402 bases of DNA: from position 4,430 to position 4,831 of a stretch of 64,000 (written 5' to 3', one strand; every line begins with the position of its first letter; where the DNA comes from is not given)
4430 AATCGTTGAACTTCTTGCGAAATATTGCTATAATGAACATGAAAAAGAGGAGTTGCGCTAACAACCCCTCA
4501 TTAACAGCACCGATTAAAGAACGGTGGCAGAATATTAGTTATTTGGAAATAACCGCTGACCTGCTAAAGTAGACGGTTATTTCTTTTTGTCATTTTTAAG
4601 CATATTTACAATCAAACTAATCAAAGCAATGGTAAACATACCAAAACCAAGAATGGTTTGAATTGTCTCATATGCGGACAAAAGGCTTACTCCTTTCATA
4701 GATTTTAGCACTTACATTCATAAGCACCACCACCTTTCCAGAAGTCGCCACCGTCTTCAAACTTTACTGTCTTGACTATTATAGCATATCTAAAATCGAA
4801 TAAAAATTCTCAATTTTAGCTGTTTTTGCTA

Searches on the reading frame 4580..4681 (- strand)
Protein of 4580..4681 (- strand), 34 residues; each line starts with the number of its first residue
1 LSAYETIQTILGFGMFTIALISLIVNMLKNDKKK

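Call 101: search_protein_families(library=pfam, proteins=[window:4580-4681:-], max_evalue=1)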
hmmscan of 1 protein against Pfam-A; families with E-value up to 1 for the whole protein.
seq(34 aa): 1 family
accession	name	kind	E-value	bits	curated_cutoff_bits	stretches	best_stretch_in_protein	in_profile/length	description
PF16935.10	Hol_Tox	-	5.4e-15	55.4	23.3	1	1-34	1-34/34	Putative Holin-like Toxin (Hol-Tox)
